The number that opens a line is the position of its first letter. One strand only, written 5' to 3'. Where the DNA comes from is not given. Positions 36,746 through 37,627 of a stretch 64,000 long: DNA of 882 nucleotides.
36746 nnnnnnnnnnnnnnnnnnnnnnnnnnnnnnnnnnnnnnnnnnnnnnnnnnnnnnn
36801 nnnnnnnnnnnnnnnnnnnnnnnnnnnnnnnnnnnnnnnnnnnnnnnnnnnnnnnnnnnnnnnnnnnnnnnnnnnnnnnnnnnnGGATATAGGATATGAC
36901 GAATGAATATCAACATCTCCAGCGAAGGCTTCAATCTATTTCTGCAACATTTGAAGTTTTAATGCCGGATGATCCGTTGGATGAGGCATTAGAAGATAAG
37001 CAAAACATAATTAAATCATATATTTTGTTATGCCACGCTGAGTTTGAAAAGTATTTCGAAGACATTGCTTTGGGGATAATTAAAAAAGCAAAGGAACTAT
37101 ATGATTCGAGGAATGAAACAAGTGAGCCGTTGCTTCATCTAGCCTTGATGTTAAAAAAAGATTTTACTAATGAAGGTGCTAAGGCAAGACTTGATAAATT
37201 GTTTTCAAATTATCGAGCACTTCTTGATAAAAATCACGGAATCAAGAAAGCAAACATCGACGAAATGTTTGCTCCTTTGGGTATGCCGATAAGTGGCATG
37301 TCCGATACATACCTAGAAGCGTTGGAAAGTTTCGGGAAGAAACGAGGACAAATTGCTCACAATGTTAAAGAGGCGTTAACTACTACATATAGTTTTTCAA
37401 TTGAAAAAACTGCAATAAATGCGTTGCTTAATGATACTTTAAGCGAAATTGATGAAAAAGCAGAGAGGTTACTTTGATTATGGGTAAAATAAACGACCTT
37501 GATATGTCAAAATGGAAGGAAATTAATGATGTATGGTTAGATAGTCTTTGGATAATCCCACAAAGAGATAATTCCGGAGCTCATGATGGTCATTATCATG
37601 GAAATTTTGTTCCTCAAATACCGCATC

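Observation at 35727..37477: DUF262 protein without a DUF1524/HNH domain, paired with a small Rx4H HEPN-like protein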

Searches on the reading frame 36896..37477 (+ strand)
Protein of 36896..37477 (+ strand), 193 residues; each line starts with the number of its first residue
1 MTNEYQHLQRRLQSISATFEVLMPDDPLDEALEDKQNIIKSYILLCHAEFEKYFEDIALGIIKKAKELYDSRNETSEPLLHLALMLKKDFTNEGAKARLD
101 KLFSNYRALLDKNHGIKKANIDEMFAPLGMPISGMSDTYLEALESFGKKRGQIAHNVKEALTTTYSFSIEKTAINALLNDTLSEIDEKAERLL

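Call 3: search_protein_families(library=pfam, proteins=[window:36896-37477:+], max_evalue=0.1)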
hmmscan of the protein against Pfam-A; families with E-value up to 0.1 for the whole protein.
window:36896-37477:+ (193 aa): 1 family
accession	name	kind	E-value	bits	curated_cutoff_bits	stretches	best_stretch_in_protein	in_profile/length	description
PF18735.6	HEPN_RiboL-PSP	-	1.8e-15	57.8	28.4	1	8-170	3-171/191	RiboL-PSP-HEPN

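Call 4: search_protein_families(library=padloc, proteins=[window:36896-37477:+], max_evalue=0.1)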
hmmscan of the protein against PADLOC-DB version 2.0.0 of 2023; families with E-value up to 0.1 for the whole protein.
window:36896-37477:+ (193 aa): 1 family
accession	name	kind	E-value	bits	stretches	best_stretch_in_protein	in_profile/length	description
PDLC02413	Aga_Nuclease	-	0.027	11.8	1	137-189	134-182/267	-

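Call 7: search_protein_families(library=ncbifam, proteins=[window:36896-37477:+], max_evalue=0.1)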
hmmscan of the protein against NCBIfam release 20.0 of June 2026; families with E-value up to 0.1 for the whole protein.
window:36896-37477:+ (193 aa): 0 families

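Call 15: find_homologous_proteins(query=window:36896-37477:+, max_evalue=0.001)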
Query window:36896-37477:+ (193 aa): 34 proteins with E <= 0.001 among 540 candidates.
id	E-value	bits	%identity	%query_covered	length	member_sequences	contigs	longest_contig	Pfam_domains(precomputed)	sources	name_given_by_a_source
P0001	2.9e-113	394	95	100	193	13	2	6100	PF18735.7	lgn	-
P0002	1.1e-111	389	95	100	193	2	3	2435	PF18735.7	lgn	-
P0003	3.1e-111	387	94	100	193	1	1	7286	PF18735.7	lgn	-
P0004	9.7e-106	369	89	100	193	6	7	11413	PF18735.7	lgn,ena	-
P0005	1.2e-92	327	79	100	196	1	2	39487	PF18735.7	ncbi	-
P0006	1.3e-89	317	76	100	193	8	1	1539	PF18735.7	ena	-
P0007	3.0e-88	312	75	100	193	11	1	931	PF18735.7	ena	-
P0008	6.0e-84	298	75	100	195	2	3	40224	PF18735.7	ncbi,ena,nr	ncbi:MAG: hypothetical protein IJX99_00625 [Clostridia bacterium]|nr:hypothetical protein [Clostridi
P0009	9.9e-84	298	72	100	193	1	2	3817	PF18735.7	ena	-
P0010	6.9e-78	279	68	100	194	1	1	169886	PF18735.7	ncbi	-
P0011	9.9e-78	278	67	100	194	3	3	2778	PF18735.7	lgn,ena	-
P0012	8.1e-77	275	68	100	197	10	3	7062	PF18735.7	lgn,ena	-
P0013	6.1e-76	272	65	100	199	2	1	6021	PF18735.7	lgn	-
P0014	1.2e-70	255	63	100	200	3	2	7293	PF18735.7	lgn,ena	-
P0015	1.0e-66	242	76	78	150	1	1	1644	PF18735.7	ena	-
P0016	2.1e-63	231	60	98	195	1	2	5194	PF18735.7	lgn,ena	-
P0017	8.4e-63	230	59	98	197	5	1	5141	PF18735.7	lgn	-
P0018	9.0e-61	223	55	100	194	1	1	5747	PF18735.7,PF18737.7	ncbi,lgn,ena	-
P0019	2.9e-60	221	56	98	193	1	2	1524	PF18735.7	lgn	-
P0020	4.0e-58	214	53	100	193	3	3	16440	PF18735.7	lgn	-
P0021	1.1e-57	213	54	100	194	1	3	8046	PF18735.7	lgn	-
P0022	7.0e-56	207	52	100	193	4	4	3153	PF18735.7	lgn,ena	-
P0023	6.2e-54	201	51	100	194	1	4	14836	PF18735.7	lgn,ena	-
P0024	1.8e-50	189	45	100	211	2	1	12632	PF18735.7,PF18737.7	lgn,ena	-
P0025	1.6e-45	173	57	78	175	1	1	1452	PF18735.7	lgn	-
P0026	1.2e-43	167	75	56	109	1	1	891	PF18735.7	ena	-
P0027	1.0e-31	128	41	99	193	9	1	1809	PF18735.7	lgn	-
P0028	2.2e-31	127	41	99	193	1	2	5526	PF18735.7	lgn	-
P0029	8.9e-28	116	37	99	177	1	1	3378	PF18735.7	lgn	-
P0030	2.1e-27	114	37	97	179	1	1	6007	PF18735.7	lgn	-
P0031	2.6e-23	101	39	99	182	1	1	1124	PF18735.7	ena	-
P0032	1.7e-22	98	35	96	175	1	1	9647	PF18735.7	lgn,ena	-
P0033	9.4e-9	54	31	73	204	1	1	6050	PF18735.7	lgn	-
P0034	2.3e-7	49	32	62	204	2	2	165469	PF18735.7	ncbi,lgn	-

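Call 17: find_encoding_contigs(protein=P0010, flank=8000, max_places=2)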
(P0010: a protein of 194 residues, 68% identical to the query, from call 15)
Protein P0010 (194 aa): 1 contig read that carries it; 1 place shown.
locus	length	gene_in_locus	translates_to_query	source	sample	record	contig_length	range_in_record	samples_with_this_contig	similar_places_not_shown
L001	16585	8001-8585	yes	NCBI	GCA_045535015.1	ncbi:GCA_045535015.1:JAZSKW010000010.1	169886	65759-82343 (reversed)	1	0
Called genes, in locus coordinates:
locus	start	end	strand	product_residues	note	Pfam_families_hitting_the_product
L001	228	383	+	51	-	-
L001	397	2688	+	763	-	PF09479:Flg_new, PF07581:Glug (faint)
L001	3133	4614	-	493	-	PF02463:SMC_N (weak), PF13166:AAA_13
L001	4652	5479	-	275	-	-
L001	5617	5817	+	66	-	PF13560:HTH_31 (weak), PF12844:HTH_19, PF01381:HTH_3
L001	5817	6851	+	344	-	PF02086:MethyltransfD12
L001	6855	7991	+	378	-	PF03235:GmrSD_N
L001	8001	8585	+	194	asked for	PF18735:HEPN_RiboL-PSP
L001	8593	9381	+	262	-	PF01555:N6_N4_Mtase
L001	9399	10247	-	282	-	-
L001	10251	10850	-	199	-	PF05315:ICEA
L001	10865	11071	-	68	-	PF13560:HTH_31, PF12844:HTH_19, PF01381:HTH_3, PF13443:HTH_26 (weak)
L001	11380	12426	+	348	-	-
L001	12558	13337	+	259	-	-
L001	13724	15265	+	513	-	PF00239:Resolvase, PF07508:Recombinase, PF13408:Zn_ribbon_recom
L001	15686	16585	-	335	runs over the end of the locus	PF04294:VanW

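Call 18: find_encoding_contigs(protein=P0034, flank=8000, max_places=2)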
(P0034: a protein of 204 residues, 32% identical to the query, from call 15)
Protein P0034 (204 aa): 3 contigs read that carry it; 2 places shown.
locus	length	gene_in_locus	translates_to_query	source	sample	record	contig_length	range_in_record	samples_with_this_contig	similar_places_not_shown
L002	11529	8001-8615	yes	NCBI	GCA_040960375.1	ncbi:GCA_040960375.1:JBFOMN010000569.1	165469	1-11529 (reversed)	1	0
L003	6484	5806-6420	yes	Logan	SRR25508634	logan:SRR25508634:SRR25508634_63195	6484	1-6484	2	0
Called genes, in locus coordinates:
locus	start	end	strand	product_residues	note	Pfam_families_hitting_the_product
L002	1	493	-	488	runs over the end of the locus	PF03703:bPH_2, PF24649:DUF7642 (faint), PF03703:bPH_2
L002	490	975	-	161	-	PF03703:bPH_2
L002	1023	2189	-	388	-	-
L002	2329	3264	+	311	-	-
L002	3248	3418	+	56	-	-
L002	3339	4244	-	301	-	PF12760:Zn_ribbon_IS1595, PF12762:DDE_Tnp_IS1595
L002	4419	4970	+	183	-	PF03235:GmrSD_N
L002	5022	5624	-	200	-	-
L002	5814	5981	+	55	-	-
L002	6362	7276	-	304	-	PF12760:Zn_ribbon_IS1595, PF12762:DDE_Tnp_IS1595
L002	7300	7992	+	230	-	-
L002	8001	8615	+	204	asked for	PF18735:HEPN_RiboL-PSP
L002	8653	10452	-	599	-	PF02771:Acyl-CoA_dh_N, PF02770:Acyl-CoA_dh_M, PF00441:Acyl-CoA_dh_1, PF22924:ACOX_C_alpha1 (weak), PF12806:Acyl-CoA_dh_C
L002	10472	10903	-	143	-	PF13411:MerR_1, PF00376:MerR, PF09278:MerR-DNA-bind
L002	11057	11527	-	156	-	?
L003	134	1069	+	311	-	-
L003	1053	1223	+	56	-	-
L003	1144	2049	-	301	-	PF12760:Zn_ribbon_IS1595, PF12762:DDE_Tnp_IS1595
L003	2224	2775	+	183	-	PF03235:GmrSD_N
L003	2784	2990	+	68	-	-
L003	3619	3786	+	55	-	-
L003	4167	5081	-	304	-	PF12760:Zn_ribbon_IS1595, PF12762:DDE_Tnp_IS1595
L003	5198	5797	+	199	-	-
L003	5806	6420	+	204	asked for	PF18735:HEPN_RiboL-PSP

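Call 19: find_encoding_contigs(protein=P0008, flank=8000, max_places=2)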
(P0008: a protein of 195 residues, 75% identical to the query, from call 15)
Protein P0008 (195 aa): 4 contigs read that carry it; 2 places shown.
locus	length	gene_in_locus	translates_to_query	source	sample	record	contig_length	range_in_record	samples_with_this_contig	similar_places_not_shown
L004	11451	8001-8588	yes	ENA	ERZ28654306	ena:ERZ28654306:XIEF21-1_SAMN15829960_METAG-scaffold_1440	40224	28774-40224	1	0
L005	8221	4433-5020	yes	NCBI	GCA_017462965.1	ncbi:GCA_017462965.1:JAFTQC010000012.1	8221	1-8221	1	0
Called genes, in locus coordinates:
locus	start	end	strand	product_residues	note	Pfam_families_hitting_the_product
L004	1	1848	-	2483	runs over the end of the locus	-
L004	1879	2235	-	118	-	-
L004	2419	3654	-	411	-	PF12728:HTH_17 (weak)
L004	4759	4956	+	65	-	PF13560:HTH_31 (weak), PF12844:HTH_19 (weak), PF01381:HTH_3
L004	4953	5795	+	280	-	PF04471:Mrr_cat, PF22722:NA-iREase1 (weak), PF13156:Mrr_cat_2 (weak)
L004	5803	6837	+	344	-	PF02086:MethyltransfD12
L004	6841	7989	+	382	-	PF03235:GmrSD_N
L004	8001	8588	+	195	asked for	PF18735:HEPN_RiboL-PSP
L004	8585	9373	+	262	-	PF01555:N6_N4_Mtase, PF01170:UPF0020 (weak), PF01555:N6_N4_Mtase (weak)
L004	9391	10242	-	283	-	-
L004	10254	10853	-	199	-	PF05315:ICEA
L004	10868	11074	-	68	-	PF13560:HTH_31, PF12844:HTH_19, PF01381:HTH_3, PF13443:HTH_26 (weak)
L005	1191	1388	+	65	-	PF13560:HTH_31 (weak), PF12844:HTH_19 (weak), PF01381:HTH_3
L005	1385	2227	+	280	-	PF04471:Mrr_cat, PF22722:NA-iREase1 (weak), PF13156:Mrr_cat_2 (weak)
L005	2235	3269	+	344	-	PF02086:MethyltransfD12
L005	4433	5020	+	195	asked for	PF18735:HEPN_RiboL-PSP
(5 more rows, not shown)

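Call 20: find_encoding_contigs(protein=P0024, flank=8000, max_places=2)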
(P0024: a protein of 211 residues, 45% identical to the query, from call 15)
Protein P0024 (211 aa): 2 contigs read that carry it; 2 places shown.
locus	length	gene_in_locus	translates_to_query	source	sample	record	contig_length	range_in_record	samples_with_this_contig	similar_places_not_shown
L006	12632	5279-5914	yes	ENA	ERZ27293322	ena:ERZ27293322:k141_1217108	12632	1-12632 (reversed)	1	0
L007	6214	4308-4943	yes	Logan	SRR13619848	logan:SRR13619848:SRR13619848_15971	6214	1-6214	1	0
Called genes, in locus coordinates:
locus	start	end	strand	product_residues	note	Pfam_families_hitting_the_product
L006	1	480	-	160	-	?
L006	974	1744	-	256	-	-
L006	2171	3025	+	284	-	PF04471:Mrr_cat, PF22722:NA-iREase1 (weak)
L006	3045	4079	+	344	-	PF02086:MethyltransfD12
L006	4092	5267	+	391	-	PF03235:GmrSD_N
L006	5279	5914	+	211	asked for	PF18735:HEPN_RiboL-PSP, PF18737:HEPN_MAE_28990 (weak)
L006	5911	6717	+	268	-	PF01555:N6_N4_Mtase, PF01170:UPF0020 (weak), PF01555:N6_N4_Mtase (weak)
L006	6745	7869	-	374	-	-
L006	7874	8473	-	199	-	PF05315:ICEA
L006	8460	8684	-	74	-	PF13560:HTH_31, PF12844:HTH_19, PF01381:HTH_3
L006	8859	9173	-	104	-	PF13443:HTH_26 (weak), PF13560:HTH_31 (weak), PF01381:HTH_3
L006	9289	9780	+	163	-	PF06908:YpsA, PF02481:DNA_processg_A (weak)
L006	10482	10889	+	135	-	PF14198:TnpV (faint)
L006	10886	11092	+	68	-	-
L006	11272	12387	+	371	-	PF14659:Phage_int_SAM_3, PF22022:Phage_int_M, PF00589:Phage_integrase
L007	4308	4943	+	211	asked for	PF18735:HEPN_RiboL-PSP, PF18737:HEPN_MAE_28990 (weak)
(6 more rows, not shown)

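Call 21: find_encoding_contigs(protein=P0032, flank=8000, max_places=2)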
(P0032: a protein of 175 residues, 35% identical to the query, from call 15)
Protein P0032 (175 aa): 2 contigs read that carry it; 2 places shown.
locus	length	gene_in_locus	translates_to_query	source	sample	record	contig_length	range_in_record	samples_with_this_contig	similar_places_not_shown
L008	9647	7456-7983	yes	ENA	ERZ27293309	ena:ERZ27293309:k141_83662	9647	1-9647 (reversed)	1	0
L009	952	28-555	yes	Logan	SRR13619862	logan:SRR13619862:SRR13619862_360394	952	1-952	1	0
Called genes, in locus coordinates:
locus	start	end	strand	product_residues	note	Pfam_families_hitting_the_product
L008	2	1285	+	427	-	?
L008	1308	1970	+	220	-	PF07155:ECF-ribofla_trS, PF12822:ECF_trnsprt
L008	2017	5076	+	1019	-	PF00005:ABC_tran, PF02687:FtsX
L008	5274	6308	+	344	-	PF02086:MethyltransfD12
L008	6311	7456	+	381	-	PF03235:GmrSD_N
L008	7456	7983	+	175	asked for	PF18735:HEPN_RiboL-PSP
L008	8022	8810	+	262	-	PF01555:N6_N4_Mtase, PF01170:UPF0020 (weak), PF01555:N6_N4_Mtase (weak)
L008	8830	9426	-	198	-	PF05315:ICEA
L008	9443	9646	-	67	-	?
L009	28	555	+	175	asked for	PF18735:HEPN_RiboL-PSP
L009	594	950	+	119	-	?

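Call 22: find_encoding_contigs(protein=P0020, flank=8000, max_places=2)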
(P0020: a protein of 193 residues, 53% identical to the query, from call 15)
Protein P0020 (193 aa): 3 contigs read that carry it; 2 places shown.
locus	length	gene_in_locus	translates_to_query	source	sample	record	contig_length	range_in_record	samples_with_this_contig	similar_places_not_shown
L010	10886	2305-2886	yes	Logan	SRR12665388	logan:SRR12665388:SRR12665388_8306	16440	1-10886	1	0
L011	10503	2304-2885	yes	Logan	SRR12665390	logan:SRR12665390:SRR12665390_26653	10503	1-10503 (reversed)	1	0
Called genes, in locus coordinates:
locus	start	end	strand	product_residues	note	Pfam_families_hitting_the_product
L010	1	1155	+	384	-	?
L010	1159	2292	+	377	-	PF03235:GmrSD_N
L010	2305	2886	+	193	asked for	PF18735:HEPN_RiboL-PSP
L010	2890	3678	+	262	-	PF01555:N6_N4_Mtase, PF01170:UPF0020 (faint), PF01555:N6_N4_Mtase (weak)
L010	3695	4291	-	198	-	PF05315:ICEA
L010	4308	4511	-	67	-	PF13560:HTH_31, PF12844:HTH_19, PF13443:HTH_26, PF01381:HTH_3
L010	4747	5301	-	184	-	-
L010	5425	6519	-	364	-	PF01757:Acyl_transf_3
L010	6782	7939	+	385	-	PF01553:Acyltransferase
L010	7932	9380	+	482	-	PF03616:Glt_symporter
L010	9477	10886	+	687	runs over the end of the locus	PF13567:DUF4131 (weak), PF03772:Competence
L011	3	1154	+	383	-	?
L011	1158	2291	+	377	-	PF03235:GmrSD_N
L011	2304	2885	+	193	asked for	PF18735:HEPN_RiboL-PSP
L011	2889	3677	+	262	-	PF01555:N6_N4_Mtase, PF01170:UPF0020 (faint), PF01555:N6_N4_Mtase (weak)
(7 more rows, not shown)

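Call 23: find_encoding_contigs(protein=P0028, flank=8000, max_places=2)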
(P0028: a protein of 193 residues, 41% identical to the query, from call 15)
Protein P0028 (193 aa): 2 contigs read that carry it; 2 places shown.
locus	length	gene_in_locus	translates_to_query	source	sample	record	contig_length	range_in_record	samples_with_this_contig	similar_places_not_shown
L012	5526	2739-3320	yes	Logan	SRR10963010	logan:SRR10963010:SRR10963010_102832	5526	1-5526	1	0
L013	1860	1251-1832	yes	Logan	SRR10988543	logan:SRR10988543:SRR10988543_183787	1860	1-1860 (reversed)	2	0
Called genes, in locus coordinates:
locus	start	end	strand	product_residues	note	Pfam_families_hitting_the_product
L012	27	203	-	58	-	-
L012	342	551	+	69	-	PF13443:HTH_26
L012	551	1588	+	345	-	PF02086:MethyltransfD12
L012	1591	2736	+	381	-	PF03235:GmrSD_N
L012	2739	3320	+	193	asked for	PF18735:HEPN_RiboL-PSP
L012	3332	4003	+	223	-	PF05315:ICEA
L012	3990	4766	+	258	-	PF01555:N6_N4_Mtase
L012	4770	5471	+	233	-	PF09509:Hypoth_Ymh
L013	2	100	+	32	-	?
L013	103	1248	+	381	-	PF03235:GmrSD_N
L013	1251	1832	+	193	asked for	PF18735:HEPN_RiboL-PSP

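Call 33: find_related_loci(query=A1, collection=genome_contigs, flank=10000)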
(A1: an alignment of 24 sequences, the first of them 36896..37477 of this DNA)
Query A1 (193 aa) in genome_contigs; peptide patterns used: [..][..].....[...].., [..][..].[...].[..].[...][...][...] (x = any residue, [..] = any of these).
93 stretches matched a pattern; 7 encode a relative of the query (tblastn E <= 1e-3); 7 distinct loci.
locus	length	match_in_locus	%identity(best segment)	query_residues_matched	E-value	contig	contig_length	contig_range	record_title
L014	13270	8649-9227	89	1-193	4e-115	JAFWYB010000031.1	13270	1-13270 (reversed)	MAG: Clostridia bacterium isolate RGIG6175 Sheep_Rectum-1__c134316, whole genome shotgun sequence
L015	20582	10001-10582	68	1-193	3e-87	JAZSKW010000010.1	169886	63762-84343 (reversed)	MAG: Christensenellaceae bacterium isolate T1900044559_TS20190025.MAGScoT_cleanbin_000013 SGB_351_k141_34977, whole geno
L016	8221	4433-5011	75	1-193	1e-85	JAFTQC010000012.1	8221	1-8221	MAG: Clostridia bacterium isolate RGIG4047 Roe_deer_Cecum-5__c1984, whole genome shotgun sequence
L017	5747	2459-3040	55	1-193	2e-69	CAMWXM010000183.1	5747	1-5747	MAG TPA_asm: uncultured Ruminococcus sp. isolate SRR14411257_bin.9_metawrap_v1.3_MAG genome assembly, contig: NODE.2291_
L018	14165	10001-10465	35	37-187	6e-23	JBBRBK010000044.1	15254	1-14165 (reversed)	MAG: Campylobacterales bacterium isolate Co_metawrap_2339 Cmw_2339_k141_14080100_length_15254_cov_10.9974, whole genome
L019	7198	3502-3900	32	39-158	1e-12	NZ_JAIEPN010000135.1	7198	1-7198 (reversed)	MAG: Novosphingobium sp. isolate co.spades.DASTOOL.2.5kb_017 c_000000417702, whole genome shotgun sequence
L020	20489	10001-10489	29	4-156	5e-11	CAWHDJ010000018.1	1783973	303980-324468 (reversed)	MAG: uncultured delta proteobacterium isolate MFD09495.bin.2.10 genome assembly, contig: contig_6474, whole genome shotg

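Call 39: predict_structure(alignment_id=A1)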
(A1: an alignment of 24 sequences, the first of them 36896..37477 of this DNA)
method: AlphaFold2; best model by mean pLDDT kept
length: 193 residues; sequences in the alignment: 24
mean_pLDDT: 91.2   pTM: 0.87
mean pLDDT of the five models: 91.2, 90.7, 89.6, 89.1, 89.0
residues with pLDDT >= 90: 138; 70-90: 51; 50-70: 4; < 50: 0
segments of 3 or more residues with pLDDT < 50: none
pLDDT, mean of each block of 10 residues (from residue 1): 97 97 89 92 96 95 94 92 85 86 92 86 93 93 92 77 86 97 95 92
secondary structure, 60 per line:
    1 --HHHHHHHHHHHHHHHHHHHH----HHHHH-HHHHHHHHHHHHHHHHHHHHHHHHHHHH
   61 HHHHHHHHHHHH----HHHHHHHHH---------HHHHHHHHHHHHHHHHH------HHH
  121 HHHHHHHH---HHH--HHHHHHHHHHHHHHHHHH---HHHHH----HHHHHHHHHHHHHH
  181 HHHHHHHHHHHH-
elements in order: H3-22 H27-31 H33-72 H77-85 H95-111 H118-128 H137-154 H158-162 H167-192

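Call 40: search_solved_structures(query=A1, max_evalue=10, show_alignments=2)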
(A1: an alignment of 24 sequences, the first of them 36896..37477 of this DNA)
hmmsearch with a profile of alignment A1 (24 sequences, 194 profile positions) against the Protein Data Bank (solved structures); distinct sequences matched with E-value up to 10: 3.
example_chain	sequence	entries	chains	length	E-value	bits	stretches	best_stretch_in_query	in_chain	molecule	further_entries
6qbz_A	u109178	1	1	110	0.25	14.1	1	35-110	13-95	Ribosome hibernation promoting factor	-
4z0s_A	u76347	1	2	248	0.82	12.4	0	40-83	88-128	Triosephosphate isomerase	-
3wpr_A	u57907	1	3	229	5.6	9.7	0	109-182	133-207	Trimeric autotransporter adhesin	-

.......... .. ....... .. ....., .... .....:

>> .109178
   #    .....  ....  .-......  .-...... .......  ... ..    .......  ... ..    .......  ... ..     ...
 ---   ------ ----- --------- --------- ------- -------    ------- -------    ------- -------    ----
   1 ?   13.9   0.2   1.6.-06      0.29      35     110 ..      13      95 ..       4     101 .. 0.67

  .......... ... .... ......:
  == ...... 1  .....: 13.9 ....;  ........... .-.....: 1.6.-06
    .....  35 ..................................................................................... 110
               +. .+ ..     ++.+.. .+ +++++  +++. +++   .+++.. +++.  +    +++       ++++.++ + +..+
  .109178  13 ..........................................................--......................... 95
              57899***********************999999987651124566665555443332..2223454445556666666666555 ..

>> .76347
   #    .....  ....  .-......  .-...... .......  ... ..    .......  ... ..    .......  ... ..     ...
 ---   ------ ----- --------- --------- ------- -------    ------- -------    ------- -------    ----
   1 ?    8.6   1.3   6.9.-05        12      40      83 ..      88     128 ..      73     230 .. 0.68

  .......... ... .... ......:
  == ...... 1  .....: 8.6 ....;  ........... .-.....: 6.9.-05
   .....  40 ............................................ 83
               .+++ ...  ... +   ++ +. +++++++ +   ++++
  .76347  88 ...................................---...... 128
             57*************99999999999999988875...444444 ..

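Call 43: fold_search(model_id=the predicted structure, library=pdb)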
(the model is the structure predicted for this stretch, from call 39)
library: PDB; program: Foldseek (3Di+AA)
matches with E <= 10: 243; with E <= 0.001: 0
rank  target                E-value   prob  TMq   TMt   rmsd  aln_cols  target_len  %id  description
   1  7xge_A                1.1e+00  0.25  0.32  0.35  11.1       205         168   14  Crystal structure of MCL-1 in complex with computationally designed inhibitor protein (released 2022-07-20)
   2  3zqe_B                1.1e+00  0.07  0.17  0.14  20.1       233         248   12  PrgI-SipD from Salmonella typhimurium in complex with deoxycholate (released 2011-08-17)
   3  8s2p_AAA              1.2e+00  0.11  0.25  0.25  22.1       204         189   16  Crystal structure of Borrelia burgdorferi paralogous family 12 outer surface protein BBH37 (space group p21) (released 2025-03-05)
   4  5y44_A                1.2e+00  0.06  0.17  0.15  20.3       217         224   13  A novel moderator XD4 for bile acid receptor (released 2019-02-20)
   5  9lni                  1.3e+00  0.07  0.17  0.17  16.6       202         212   18  Crystal structure of the de novo designed protein ZZ1 (released 2025-06-04)
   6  3jrm_O                1.3e+00  0.07  0.18  0.17  20.0       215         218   10  Crystal structure of archaeal 20S proteasome in complex with mutated P26 activator (released 2009-11-03)
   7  6h2e_P                1.5e+00  0.09  0.22  0.17  28.5       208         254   15  Structure of the soluble AhlC of the tripartite alpha-pore forming toxin, AHL, from Aeromonas hydrophila. (released 2019-07-10)
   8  8s2p_BBB              1.6e+00  0.10  0.25  0.26  22.1       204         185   16  Crystal structure of Borrelia burgdorferi paralogous family 12 outer surface protein BBH37 (space group p21) (released 2025-03-05)
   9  7zi0_A                1.6e+00  0.08  0.17  0.08  22.4       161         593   12  Structure of human Smoothened in complex with cholesterol and SAG (released 2022-06-15)
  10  7sin_B                1.6e+00  0.06  0.19  0.08  20.2       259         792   12  Structure of negative allosteric modulator-bound inactive human calcium-sensing receptor (released 2022-01-19)
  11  7tac_D                1.7e+00  0.13  0.27  0.26  20.1       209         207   13  Cryo-EM structure of the (TGA3)2-(NPR1)2-(TGA3)2 complex (released 2022-03-16)
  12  7ae8_A                1.8e+00  0.25  0.30  0.36   9.2       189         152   10  Crystal structure of HEPN(R102A) toxin (released 2020-12-30)
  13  8oyx_A                1.8e+00  0.11  0.28  0.24  16.3       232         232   11  De novo designed soluble GPCR-like fold GLF_18 (released 2023-10-18)
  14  6r1j_D                1.8e+00  0.05  0.16  0.13  30.6       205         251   13  Structure of the soluble AhlC triple head mutant of the tripartite alpha-pore forming toxin, AHL, from Aeromonas hydro (released 2019-07-10)
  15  9jrt_A                1.9e+00  0.08  0.17  0.10  23.1       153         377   13  Structural Insights into Selective Antagonism of TG6-129 and EP2 Prostaglandin Receptor (released 2025-10-22)
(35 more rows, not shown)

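Call 44: search_dna_similar(query=window:36896-37477:+, collection=plasmids, mode=protein, max_evalue=0.001, max_rows=20)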
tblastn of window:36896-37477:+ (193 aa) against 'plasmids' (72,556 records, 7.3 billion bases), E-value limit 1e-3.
No match.

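Call 56: search_protein_families(library=padloc, alignment_id=A3, max_evalue=0.01)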
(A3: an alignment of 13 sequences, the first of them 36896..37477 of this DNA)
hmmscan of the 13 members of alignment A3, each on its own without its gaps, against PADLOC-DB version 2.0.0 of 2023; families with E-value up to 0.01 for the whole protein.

A. member 1, window:36896-37477:+ (193 aa): 0 families

B. families by the number of members that match (of 13 scanned): 4 families
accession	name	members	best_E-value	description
PDLC04406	PDC-M09A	1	0.00025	-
PDLC02953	RT_VII-A2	1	0.00034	-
PDLC00744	Effector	1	0.0081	Endonuclease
PDLC04842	PDC-S04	1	0.0094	-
